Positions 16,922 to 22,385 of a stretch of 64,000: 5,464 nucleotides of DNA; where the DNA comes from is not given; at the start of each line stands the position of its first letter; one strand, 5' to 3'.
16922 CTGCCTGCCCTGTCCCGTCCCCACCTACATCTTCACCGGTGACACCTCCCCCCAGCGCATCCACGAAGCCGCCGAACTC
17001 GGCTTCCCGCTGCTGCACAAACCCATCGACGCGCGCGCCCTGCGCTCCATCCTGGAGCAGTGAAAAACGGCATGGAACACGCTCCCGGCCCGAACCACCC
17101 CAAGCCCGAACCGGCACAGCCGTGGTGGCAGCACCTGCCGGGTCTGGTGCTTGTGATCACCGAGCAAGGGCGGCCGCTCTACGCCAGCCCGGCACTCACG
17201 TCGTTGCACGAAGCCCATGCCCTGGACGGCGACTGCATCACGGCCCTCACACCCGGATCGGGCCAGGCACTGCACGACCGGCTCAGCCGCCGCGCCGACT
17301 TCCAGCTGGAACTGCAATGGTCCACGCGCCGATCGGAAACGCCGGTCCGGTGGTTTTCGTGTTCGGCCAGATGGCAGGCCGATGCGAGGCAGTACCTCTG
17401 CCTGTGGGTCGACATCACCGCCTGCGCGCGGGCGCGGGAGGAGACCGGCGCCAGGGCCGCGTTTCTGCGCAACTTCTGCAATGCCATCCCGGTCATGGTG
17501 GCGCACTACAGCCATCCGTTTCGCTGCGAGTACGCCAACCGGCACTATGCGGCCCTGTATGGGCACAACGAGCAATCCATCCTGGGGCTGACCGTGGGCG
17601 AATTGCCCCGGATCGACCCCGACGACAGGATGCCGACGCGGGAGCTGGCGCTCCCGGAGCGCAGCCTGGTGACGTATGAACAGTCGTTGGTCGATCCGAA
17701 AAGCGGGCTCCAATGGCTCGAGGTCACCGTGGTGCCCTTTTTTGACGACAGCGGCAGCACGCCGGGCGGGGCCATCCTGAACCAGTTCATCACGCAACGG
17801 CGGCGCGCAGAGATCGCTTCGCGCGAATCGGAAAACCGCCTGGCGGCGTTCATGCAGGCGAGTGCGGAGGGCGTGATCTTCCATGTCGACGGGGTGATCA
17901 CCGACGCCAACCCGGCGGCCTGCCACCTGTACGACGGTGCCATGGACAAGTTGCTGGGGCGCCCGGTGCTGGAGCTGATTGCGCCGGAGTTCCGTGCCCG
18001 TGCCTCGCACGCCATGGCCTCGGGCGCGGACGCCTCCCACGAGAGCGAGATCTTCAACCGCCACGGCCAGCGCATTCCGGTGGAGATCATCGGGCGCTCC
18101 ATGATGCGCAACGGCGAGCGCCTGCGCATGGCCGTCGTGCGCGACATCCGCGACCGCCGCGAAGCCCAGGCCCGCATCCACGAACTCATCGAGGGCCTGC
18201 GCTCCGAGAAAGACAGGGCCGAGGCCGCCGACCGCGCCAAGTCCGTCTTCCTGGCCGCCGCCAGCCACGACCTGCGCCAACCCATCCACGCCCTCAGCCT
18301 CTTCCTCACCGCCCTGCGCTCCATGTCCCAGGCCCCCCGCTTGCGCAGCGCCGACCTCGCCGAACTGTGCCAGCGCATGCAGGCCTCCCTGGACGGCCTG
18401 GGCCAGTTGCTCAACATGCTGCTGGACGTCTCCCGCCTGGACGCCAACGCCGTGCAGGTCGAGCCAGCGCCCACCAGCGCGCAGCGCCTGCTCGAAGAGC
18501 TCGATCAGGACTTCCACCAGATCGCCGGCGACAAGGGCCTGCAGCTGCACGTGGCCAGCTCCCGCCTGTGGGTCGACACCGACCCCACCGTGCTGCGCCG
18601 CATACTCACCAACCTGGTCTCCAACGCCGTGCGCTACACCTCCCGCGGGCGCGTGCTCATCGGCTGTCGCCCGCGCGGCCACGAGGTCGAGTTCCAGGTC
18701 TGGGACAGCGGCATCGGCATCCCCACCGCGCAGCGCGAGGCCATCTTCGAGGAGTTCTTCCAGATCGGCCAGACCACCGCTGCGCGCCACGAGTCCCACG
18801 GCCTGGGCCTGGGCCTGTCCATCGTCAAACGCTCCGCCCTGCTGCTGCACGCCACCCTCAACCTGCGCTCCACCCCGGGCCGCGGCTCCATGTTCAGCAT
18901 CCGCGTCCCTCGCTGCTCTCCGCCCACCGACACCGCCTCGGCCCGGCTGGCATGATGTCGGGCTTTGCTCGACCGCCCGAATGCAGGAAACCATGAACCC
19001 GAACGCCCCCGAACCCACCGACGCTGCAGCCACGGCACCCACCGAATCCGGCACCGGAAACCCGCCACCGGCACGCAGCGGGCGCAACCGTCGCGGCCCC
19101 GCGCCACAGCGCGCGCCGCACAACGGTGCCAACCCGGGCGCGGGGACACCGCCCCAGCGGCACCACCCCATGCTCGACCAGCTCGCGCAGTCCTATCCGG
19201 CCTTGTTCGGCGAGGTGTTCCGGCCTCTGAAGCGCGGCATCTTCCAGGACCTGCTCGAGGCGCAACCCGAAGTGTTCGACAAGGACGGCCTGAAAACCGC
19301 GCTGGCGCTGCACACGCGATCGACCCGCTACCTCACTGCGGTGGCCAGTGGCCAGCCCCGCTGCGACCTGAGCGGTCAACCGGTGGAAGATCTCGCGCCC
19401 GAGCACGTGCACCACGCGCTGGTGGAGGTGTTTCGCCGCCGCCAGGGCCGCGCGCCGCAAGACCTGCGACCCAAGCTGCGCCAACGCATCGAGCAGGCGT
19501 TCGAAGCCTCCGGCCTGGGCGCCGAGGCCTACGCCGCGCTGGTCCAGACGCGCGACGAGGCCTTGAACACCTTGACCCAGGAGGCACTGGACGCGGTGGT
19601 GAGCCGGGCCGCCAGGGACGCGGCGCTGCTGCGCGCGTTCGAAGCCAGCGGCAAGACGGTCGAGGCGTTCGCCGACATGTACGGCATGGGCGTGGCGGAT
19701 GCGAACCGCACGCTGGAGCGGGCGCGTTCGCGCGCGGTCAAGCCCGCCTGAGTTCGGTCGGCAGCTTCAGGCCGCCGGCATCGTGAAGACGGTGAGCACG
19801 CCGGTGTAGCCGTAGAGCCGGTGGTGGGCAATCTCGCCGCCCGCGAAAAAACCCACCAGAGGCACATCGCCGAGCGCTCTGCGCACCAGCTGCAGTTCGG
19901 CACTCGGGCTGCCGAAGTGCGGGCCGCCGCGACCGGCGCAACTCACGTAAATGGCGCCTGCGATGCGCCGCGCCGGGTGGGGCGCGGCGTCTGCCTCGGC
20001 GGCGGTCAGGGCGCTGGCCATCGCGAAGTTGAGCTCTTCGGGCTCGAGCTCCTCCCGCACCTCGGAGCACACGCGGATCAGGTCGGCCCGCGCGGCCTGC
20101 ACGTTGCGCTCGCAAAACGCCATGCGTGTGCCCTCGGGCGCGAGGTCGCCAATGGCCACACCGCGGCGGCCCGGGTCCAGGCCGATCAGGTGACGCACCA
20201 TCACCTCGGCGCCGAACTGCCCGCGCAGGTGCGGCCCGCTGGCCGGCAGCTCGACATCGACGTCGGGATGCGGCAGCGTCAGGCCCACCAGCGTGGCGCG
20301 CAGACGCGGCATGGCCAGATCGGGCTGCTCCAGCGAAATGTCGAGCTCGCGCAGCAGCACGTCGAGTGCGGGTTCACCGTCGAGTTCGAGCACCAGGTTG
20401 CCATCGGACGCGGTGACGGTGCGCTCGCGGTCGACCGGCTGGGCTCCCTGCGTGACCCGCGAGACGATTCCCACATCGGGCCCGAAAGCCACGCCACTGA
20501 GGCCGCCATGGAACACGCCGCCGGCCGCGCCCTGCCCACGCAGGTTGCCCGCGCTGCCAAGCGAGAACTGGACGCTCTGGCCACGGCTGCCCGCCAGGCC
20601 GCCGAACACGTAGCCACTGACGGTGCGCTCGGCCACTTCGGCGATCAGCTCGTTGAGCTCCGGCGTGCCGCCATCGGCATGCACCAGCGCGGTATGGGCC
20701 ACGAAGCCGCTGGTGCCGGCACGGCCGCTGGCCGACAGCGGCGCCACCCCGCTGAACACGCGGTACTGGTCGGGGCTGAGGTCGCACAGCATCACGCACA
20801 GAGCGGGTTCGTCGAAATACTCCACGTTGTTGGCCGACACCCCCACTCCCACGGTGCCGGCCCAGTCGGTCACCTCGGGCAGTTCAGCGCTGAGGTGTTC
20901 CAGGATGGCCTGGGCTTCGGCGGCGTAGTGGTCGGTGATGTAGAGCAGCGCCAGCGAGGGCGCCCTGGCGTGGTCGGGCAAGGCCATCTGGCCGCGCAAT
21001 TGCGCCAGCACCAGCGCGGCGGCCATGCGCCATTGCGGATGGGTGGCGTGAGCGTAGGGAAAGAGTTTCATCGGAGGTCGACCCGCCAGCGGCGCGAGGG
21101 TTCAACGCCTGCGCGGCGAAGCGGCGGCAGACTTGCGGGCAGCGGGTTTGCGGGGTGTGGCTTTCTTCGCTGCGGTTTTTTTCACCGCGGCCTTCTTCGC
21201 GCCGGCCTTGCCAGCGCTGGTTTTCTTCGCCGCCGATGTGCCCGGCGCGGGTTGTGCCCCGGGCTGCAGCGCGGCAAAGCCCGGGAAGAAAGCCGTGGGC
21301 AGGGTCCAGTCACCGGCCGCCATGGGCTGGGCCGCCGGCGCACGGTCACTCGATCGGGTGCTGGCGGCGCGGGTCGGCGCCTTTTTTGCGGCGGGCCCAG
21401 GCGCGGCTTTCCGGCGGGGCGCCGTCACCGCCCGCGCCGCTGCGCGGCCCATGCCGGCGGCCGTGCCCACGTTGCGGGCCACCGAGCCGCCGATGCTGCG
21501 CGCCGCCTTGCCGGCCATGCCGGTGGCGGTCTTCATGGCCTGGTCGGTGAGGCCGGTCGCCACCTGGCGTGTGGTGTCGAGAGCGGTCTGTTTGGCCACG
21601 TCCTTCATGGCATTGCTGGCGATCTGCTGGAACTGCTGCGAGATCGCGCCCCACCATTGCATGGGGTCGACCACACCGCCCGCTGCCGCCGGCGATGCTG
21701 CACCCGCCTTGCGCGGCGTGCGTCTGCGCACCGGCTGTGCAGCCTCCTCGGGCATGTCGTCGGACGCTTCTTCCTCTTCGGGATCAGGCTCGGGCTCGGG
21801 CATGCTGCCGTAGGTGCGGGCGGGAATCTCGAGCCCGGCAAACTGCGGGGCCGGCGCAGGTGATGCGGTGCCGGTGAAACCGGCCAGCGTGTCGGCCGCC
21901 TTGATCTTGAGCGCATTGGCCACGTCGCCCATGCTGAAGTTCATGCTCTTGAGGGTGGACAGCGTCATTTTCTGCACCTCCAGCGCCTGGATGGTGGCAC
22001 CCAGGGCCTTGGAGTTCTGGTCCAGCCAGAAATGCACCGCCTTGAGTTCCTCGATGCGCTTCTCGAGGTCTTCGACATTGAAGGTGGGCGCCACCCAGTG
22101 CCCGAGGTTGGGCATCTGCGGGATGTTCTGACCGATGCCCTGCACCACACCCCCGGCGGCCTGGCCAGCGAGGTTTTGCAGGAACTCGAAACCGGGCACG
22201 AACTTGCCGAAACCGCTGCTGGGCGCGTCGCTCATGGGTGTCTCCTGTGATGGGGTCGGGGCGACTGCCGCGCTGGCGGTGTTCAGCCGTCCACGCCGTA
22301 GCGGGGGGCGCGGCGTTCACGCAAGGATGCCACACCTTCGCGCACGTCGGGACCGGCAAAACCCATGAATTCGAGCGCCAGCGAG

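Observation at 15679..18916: Two adjacent PAS histidine-kinase genes share a 968-bp tract with no visible mismatch, covering the last PAS plus the whole transmitter module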

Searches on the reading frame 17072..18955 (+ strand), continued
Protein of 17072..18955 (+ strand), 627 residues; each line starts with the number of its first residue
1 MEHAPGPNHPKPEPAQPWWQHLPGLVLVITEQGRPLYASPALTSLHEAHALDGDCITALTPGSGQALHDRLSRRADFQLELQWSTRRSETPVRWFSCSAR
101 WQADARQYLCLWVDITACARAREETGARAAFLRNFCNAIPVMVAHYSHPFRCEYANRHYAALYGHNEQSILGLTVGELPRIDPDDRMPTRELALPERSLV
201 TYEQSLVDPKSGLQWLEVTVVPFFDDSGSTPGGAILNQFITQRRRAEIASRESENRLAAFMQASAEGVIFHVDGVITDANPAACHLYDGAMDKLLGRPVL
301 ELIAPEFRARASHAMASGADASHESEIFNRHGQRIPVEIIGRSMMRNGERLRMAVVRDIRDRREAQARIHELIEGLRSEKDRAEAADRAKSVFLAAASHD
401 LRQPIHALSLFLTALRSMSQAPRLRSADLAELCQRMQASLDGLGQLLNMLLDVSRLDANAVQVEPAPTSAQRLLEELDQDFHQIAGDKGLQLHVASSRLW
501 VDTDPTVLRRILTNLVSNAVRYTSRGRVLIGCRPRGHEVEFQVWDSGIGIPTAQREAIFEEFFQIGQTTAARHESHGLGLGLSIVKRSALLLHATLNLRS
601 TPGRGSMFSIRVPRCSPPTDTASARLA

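Call 25: find_encoding_contigs(protein=P0036, flank=8000, max_places=1)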
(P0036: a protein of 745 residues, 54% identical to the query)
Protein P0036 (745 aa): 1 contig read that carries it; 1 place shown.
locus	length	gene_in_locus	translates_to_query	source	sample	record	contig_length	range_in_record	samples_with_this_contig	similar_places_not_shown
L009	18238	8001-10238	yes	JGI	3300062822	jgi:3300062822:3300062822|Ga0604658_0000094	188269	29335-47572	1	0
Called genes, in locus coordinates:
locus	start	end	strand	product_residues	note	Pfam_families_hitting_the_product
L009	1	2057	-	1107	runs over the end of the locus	PF00005:ABC_tran (faint), PF02463:SMC_N (faint), PF13191:AAA_16 (faint), PF13304:AAA_21 (faint), PF13555:AAA_29 (faint), PF20703:nSTAND1 (faint), PF17760:UvrA_inter, PF17755:UvrA_DNA-bind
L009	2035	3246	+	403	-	PF00083:Sugar_tr (weak), PF07690:MFS_1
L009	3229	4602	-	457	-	PF00654:Voltage_CLC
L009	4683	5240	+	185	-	PF00436:SSB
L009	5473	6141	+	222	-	PF00072:Response_reg, PF00196:GerE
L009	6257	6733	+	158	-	-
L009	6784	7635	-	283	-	-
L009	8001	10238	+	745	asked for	PF13188:PAS_8 (faint), PF00989:PAS (weak), PF08448:PAS_4, PF00989:PAS (weak), PF13426:PAS_9 (weak), PF00512:HisKA, PF02518:HATPase_c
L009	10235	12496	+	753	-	PF00989:PAS (weak), PF08448:PAS_4, PF13188:PAS_8 (faint), PF13426:PAS_9 (weak), PF00512:HisKA, PF02518:HATPase_c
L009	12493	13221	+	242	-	PF04352:ProQ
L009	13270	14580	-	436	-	PF08495:FIST, PF10442:FIST_C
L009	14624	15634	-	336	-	-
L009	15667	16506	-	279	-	PF00378:ECH_1, PF16113:ECH_2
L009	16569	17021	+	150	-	PF00903:Glyoxalase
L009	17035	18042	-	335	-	PF18288:FAA_hydro_N_2, PF01557:FAA_hydrolase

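Call 48: find_encoding_contigs(protein=P0086, flank=6000, max_places=1)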
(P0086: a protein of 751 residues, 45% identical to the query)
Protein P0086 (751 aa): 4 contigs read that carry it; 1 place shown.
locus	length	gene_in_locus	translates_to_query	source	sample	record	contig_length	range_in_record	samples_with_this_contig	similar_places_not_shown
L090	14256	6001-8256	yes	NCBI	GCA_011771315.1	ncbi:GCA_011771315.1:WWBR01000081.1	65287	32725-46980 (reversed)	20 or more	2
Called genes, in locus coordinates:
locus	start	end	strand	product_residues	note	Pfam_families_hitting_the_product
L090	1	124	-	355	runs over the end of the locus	PF03480:DctP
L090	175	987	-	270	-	PF04116:FA_hydroxylase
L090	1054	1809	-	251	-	PF00561:Abhydrolase_1, PF12146:Hydrolase_4 (faint)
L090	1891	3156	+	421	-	PF00465:Fe-ADH, PF13685:Fe-ADH_2 (weak), PF25137:ADH_Fe_C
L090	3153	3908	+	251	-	PF00392:GntR, PF07729:FCD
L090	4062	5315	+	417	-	PF22807:TrAA12 (weak), PF07995:GSDH, PF22807:TrAA12 (weak)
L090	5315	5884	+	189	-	PF13442:Cytochrome_CBB3 (weak), PF00034:Cytochrom_C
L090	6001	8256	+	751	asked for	PF08448:PAS_4 (faint), PF13188:PAS_8 (weak), PF00512:HisKA, PF02518:HATPase_c, PF00072:Response_reg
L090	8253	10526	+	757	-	PF00989:PAS (faint), PF08448:PAS_4 (weak), PF00512:HisKA (weak), PF02518:HATPase_c, PF00072:Response_reg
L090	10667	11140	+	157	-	PF05932:CesT (weak)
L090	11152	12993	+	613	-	-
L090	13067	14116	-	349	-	PF03401:TctC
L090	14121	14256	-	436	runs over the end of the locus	PF06808:DctM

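Call 49: find_encoding_contigs(protein=P0053, flank=6000, max_places=1)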
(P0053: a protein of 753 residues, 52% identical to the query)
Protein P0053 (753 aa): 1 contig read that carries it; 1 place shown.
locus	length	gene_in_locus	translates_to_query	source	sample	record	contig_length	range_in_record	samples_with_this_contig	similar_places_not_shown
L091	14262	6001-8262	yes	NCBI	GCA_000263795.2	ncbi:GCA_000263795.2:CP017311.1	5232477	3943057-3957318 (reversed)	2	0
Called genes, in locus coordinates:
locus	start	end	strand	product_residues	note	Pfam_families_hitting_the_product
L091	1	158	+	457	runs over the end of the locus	PF02629:CoA_binding, PF13380:CoA_binding_2, PF13607:Succ_CoA_lig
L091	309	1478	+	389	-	PF00083:Sugar_tr, PF07690:MFS_1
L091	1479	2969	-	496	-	PF00654:Voltage_CLC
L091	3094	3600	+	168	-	PF00436:SSB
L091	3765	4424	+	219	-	PF00072:Response_reg, PF00196:GerE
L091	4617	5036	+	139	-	-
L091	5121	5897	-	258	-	-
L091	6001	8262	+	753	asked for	PF00989:PAS (faint), PF08448:PAS_4, PF08448:PAS_4 (weak), PF13188:PAS_8, PF13426:PAS_9, PF00512:HisKA, PF02518:HATPase_c, PF00072:Response_reg, +1 more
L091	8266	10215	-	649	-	PF05977:MFS_3, PF07690:MFS_1, PF01553:Acyltransferase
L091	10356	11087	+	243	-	PF13443:HTH_26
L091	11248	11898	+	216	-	PF04352:ProQ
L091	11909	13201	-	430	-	PF08495:FIST, PF10442:FIST_C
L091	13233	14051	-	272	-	-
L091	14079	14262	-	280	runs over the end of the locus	PF00378:ECH_1, PF16113:ECH_2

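Call 50: find_encoding_contigs(protein=P0070, flank=6000, max_places=1)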
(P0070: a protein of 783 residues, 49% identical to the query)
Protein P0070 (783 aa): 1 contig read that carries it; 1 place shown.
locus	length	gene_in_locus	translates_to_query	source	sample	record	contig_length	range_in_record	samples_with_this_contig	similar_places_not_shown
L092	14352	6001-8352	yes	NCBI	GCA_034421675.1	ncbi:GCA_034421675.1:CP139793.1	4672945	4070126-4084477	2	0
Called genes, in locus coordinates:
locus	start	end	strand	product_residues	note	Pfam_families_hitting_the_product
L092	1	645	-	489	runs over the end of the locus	PF00654:Voltage_CLC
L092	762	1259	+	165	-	PF00436:SSB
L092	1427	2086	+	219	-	PF00072:Response_reg, PF00196:GerE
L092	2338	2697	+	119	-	-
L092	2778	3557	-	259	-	-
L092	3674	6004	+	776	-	PF00989:PAS (faint), PF08447:PAS_3 (faint), PF08448:PAS_4, PF13188:PAS_8 (weak), PF13426:PAS_9, PF00512:HisKA, PF02518:HATPase_c, PF00072:Response_reg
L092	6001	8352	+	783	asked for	PF08448:PAS_4, PF00989:PAS (weak), PF13188:PAS_8 (weak), PF13426:PAS_9 (weak), PF00512:HisKA, PF02518:HATPase_c, PF00072:Response_reg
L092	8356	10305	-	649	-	PF05977:MFS_3, PF07690:MFS_1, PF01553:Acyltransferase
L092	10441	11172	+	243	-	PF13443:HTH_26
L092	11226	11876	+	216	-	PF04352:ProQ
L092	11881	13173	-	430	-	PF08495:FIST, PF10442:FIST_C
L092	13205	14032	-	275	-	-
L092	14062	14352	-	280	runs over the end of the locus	PF00378:ECH_1, PF16113:ECH_2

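Call 51: find_encoding_contigs(protein=P0089, flank=6000, max_places=1)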
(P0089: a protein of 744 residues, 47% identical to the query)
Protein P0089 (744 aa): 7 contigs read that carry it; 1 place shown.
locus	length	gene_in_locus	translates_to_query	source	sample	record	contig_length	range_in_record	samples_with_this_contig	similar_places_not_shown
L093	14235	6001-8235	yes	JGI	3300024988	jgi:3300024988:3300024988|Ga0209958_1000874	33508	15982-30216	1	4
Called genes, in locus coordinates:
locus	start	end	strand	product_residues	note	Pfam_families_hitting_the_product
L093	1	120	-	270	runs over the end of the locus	PF04116:FA_hydroxylase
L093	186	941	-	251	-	PF00561:Abhydrolase_1, PF12146:Hydrolase_4 (faint)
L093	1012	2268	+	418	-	PF00465:Fe-ADH, PF13685:Fe-ADH_2 (weak), PF25137:ADH_Fe_C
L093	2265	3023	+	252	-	PF00392:GntR, PF07729:FCD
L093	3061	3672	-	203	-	PF01810:LysE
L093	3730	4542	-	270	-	-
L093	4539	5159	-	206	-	-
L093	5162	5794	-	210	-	-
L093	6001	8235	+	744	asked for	PF08448:PAS_4 (faint), PF13188:PAS_8 (faint), PF00989:PAS (weak), PF13426:PAS_9 (weak), PF00512:HisKA, PF02518:HATPase_c, PF00072:Response_reg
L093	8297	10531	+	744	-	PF13426:PAS_9 (faint), PF00989:PAS (faint), PF08448:PAS_4 (faint), PF13188:PAS_8 (faint), PF00512:HisKA (weak), PF02518:HATPase_c, PF00072:Response_reg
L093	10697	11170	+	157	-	PF05932:CesT (weak)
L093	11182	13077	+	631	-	-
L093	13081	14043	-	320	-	PF03401:TctC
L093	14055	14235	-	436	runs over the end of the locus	PF06808:DctM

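Call 61: find_encoding_contigs(protein=P0013, flank=4000, max_places=3)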
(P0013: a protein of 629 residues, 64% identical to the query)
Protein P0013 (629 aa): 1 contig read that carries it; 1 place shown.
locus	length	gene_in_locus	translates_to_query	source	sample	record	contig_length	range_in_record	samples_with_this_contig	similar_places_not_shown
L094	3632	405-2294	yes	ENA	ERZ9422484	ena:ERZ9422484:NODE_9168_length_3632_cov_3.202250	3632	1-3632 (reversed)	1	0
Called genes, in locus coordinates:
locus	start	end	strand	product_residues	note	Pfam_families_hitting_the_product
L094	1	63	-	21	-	?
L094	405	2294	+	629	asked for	PF08448:PAS_4 (weak), PF13188:PAS_8 (faint), PF00989:PAS (weak), PF13426:PAS_9, PF00512:HisKA, PF02518:HATPase_c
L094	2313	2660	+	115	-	PF00072:Response_reg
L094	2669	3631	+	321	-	?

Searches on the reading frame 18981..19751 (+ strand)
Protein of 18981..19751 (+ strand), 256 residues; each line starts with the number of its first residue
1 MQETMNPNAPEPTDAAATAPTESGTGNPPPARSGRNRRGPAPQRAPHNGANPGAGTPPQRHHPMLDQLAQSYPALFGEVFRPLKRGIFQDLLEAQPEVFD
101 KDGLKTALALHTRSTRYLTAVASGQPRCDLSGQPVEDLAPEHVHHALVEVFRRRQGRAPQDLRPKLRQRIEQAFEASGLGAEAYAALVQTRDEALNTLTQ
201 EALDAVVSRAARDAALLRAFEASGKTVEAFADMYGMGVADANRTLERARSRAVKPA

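Call 5: search_protein_families(library=pfam, proteins=[window:18981-19751:+], max_evalue=0.01)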
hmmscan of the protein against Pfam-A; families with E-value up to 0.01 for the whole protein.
window:18981-19751:+ (256 aa): 2 families
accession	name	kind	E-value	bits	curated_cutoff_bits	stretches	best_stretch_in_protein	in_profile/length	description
PF04352.18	ProQ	-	2.6e-28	98.6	27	1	61-161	4-107/109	ProQ/FINO family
PF13801.11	Metal_resist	-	0.0062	17.1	29.2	1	147-240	32-121/125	Heavy-metal resistance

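Call 37: find_related_loci(query=window:18981-19751:+, collection=metagenome_contigs, flank=8000)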
Query window:18981-19751:+ (256 aa) in metagenome_contigs; peptide patterns used: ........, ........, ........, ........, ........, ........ (x = any residue, [..] = any of these).
600 stretches matched a pattern (row limit reached: there are more); 389 encode a relative of the query (tblastn E <= 1e-3); the best 80 are kept; 80 distinct loci.
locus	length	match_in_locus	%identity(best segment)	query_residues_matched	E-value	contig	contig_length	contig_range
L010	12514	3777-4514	86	1-246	5e-138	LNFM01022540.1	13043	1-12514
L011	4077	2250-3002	84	1-255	3e-137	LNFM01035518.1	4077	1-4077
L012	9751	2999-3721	85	1-245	7e-130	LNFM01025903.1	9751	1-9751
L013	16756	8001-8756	84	1-256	3e-128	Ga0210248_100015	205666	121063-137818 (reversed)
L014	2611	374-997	72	47-253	7e-94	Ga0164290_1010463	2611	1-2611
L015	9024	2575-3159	72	57-251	8e-89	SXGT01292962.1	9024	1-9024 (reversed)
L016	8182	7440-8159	67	13-251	7e-89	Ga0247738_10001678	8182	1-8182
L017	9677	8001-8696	67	10-251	2e-88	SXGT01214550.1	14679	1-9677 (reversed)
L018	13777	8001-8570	75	62-251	2e-88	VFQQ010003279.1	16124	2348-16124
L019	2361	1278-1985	67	15-251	2e-89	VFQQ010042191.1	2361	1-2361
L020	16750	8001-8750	62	5-256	1e-84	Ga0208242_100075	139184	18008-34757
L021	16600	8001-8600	74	52-251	3e-83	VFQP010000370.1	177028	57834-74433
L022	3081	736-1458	63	1-246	4e-84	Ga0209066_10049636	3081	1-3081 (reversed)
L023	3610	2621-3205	73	57-251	1e-83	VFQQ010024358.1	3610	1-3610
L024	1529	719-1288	68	62-251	5e-88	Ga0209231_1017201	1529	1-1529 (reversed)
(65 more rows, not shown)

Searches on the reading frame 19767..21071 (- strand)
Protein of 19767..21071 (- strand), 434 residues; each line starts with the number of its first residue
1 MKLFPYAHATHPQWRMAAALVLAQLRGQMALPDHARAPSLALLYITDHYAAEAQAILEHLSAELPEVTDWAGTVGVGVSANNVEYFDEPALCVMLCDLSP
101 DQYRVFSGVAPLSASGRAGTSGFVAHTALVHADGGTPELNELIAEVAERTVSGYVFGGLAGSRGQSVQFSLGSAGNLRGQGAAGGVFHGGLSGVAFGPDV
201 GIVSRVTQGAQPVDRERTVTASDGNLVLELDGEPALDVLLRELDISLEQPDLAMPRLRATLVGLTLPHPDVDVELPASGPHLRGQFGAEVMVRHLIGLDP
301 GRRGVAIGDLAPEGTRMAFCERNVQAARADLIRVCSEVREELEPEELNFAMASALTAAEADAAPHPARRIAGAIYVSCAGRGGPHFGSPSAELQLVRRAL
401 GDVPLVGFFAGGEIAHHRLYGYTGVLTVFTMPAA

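Call 46: search_protein_families(library=pfam, proteins=[window:19767-21071:-], max_evalue=0.01)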
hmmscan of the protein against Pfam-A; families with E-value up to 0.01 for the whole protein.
window:19767-21071:- (434 aa): 2 families
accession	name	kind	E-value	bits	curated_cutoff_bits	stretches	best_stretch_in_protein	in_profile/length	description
PF08495.15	FIST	-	2.3e-26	93.3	23.2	1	40-233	2-189/189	FIST N domain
PF10442.14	FIST_C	-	1.4e-21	77.4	28.5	1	235-416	1-131/131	FIST C domain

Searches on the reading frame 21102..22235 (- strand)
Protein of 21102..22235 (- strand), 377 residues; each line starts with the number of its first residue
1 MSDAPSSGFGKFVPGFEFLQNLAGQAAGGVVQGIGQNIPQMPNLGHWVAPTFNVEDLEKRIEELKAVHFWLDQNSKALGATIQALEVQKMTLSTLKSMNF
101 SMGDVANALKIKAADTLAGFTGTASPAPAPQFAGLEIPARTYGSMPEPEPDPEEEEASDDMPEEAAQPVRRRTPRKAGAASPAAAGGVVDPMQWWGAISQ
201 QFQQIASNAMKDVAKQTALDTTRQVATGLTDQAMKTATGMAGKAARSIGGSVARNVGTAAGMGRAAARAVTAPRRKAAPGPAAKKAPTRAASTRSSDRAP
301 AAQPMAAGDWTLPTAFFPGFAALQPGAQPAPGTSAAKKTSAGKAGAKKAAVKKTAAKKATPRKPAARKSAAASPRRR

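Call 46: search_protein_families(library=pfam, proteins=[window:21102-22235:-], max_evalue=0.01)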
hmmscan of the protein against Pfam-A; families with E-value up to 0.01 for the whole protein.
window:21102-22235:- (377 aa): 1 family
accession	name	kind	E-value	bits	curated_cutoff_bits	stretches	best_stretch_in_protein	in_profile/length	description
PF07382.16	HC2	-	0.00048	20.7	40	1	334-372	104-143/194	Histone H1-like nucleoprotein HC2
